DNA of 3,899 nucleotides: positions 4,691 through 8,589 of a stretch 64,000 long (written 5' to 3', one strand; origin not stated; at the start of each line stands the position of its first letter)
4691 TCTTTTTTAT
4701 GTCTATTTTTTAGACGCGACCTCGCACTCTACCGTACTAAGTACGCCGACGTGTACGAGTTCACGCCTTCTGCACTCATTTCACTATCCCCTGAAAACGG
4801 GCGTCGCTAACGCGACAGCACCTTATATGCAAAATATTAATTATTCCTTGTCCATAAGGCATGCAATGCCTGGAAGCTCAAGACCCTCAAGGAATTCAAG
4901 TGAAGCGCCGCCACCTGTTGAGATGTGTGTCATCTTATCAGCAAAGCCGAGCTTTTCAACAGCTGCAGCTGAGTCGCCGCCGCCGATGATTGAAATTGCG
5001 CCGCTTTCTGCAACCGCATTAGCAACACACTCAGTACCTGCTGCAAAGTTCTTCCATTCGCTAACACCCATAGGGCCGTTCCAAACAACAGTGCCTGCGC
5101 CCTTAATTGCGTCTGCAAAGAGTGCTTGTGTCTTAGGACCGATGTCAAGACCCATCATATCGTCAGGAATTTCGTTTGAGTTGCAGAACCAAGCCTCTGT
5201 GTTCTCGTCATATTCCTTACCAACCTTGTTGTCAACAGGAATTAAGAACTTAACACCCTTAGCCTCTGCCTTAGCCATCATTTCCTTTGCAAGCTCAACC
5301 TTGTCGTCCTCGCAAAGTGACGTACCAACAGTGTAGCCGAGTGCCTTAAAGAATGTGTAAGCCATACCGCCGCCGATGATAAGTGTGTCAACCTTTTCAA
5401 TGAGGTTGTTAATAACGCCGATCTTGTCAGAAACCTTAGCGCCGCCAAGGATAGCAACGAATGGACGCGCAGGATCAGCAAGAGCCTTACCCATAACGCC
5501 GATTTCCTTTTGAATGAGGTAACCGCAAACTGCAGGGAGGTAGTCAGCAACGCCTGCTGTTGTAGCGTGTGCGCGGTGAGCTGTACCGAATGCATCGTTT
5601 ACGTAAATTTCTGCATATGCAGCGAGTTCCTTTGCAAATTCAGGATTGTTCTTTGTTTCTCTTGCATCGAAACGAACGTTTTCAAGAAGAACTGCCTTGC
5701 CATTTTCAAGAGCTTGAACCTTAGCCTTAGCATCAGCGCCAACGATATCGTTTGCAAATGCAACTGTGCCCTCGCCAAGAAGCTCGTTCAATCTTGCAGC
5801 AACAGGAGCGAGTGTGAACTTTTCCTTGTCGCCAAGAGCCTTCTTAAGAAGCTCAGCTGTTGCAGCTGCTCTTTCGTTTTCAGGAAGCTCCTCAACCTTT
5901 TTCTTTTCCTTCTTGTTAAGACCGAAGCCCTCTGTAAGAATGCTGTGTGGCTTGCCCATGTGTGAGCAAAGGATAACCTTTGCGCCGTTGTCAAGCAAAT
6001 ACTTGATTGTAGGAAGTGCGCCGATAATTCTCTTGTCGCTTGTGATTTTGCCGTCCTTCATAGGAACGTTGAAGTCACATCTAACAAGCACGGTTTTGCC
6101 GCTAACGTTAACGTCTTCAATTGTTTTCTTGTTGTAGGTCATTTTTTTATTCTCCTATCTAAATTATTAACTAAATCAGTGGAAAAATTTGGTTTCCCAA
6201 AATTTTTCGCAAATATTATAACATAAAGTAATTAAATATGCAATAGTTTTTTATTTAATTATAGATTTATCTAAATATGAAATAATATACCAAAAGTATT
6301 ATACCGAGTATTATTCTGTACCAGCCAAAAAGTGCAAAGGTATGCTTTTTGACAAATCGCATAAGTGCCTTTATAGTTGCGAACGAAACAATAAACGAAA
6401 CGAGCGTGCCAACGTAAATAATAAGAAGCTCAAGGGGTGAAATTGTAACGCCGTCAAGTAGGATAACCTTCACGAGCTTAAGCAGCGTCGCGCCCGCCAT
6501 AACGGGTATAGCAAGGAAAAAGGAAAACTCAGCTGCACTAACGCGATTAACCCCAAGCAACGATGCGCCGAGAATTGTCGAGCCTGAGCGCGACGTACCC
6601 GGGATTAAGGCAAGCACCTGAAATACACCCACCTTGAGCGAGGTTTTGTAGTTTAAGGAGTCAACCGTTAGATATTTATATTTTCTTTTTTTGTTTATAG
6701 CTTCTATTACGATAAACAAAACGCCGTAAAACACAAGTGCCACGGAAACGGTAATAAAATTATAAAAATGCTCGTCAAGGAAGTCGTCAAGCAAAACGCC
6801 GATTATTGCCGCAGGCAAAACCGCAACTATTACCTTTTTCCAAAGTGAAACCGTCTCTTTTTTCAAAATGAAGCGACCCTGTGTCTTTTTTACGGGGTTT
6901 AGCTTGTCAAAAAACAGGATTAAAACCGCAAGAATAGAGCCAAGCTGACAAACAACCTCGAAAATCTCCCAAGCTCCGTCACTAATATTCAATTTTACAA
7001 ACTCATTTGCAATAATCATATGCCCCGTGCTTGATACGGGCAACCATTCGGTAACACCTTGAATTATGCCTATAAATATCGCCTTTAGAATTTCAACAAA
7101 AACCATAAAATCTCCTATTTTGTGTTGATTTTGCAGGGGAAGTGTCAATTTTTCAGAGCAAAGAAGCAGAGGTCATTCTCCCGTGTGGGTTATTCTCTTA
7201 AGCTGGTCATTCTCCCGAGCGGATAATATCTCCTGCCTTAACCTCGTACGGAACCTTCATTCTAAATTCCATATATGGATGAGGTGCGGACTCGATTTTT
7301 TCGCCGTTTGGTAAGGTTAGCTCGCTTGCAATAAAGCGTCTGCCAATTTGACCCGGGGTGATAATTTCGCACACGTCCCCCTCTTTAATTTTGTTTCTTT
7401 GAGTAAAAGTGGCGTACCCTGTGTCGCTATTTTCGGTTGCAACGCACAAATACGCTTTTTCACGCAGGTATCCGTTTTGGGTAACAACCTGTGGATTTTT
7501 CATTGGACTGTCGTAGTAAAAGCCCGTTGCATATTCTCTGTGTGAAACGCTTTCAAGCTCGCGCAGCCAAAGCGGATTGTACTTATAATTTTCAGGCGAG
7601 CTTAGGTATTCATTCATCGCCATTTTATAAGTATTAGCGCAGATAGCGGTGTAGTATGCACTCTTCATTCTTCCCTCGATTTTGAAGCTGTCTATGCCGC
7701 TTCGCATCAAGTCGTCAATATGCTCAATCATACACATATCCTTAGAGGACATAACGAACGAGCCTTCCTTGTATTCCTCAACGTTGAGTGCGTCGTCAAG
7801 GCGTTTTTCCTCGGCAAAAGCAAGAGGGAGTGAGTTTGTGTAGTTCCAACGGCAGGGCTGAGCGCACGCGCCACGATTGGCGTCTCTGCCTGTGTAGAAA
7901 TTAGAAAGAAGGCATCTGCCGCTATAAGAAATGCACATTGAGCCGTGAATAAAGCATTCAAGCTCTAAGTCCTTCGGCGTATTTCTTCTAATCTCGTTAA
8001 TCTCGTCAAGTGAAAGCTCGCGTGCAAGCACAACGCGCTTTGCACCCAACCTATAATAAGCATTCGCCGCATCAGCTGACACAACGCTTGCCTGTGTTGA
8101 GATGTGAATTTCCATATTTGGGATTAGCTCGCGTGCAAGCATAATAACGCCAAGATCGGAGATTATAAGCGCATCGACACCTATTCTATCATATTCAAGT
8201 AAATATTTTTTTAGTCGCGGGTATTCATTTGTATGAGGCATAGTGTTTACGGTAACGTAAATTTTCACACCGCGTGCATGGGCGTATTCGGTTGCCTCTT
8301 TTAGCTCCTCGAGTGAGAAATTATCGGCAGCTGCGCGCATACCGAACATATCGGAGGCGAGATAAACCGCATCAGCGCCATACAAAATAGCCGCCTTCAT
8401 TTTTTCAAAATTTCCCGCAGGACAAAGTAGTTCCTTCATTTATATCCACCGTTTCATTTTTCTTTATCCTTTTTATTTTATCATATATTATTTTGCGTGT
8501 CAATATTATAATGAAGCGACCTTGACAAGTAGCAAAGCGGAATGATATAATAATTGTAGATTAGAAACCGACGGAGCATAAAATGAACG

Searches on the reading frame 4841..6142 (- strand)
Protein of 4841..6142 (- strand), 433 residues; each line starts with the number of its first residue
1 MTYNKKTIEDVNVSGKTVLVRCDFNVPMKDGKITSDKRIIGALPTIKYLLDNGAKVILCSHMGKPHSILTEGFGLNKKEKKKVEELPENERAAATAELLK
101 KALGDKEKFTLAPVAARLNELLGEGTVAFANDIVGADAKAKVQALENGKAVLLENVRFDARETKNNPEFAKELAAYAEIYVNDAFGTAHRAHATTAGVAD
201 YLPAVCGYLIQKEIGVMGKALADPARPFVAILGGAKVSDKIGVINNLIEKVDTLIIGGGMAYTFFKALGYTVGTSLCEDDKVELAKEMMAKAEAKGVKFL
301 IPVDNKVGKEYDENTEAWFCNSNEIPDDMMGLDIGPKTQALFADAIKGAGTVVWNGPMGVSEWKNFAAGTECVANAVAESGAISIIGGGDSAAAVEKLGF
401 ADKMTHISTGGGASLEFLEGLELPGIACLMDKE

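Call 41: search_protein_families(library=pfam, proteins=[window:4841-6142:-], max_evalue=0.0001)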
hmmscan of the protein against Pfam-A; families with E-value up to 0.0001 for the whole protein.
window:4841-6142:- (433 aa): 1 family
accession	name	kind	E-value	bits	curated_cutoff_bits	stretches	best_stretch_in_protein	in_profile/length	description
PF00162.24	PGK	-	7.8e-158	525.8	27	1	8-420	1-378/379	Phosphoglycerate kinase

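Call 59: find_encoding_contigs(protein=window:4841-6142:-, flank=3000, max_places=5)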
Protein window:4841-6142:- (433 aa): 1 contig read that carries it; 1 place shown.
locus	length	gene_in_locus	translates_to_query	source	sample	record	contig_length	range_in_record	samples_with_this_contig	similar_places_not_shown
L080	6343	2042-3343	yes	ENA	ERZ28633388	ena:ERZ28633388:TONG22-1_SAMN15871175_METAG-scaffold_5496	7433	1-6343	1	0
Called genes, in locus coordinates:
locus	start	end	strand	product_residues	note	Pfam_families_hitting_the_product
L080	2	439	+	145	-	?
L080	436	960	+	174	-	PF01136:Peptidase_U32, PF16325:Peptidase_U32_C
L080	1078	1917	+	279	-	PF02673:BacA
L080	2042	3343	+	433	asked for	PF00162:PGK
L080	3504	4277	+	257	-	PF00121:TIM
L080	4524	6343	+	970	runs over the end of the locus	?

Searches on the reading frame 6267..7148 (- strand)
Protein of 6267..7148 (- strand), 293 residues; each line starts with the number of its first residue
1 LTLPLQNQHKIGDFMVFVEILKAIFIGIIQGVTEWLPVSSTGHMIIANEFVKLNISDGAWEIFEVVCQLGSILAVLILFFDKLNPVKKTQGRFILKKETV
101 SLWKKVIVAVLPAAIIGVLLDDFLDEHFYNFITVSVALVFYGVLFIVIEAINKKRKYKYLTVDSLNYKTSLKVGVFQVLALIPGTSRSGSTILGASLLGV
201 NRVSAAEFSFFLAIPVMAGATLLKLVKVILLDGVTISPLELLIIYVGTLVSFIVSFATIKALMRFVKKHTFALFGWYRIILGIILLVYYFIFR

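Call 41: search_protein_families(library=pfam, proteins=[window:6267-7148:-], max_evalue=0.0001)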
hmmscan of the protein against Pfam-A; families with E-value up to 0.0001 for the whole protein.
window:6267-7148:- (293 aa): 1 family
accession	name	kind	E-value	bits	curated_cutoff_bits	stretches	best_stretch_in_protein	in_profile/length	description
PF02673.24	BacA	-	5e-83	279.2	33.4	1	23-284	1-257/257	Bacitracin resistance protein BacA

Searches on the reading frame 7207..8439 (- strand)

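Call 8: search_protein_families(library=pfam, proteins=[window:7207-8439:-], max_evalue=0.001)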
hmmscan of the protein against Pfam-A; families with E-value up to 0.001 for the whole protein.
window:7207-8439:- (410 aa): 2 families
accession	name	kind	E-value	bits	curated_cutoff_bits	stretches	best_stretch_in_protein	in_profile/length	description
PF01136.24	Peptidase_U32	-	9.1e-93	310.3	22.4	1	75-312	3-231/233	Peptidase family U32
PF16325.11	Peptidase_U32_C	-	1.2e-18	67.4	28.2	1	332-407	7-83/83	Peptidase family U32 C-terminal domain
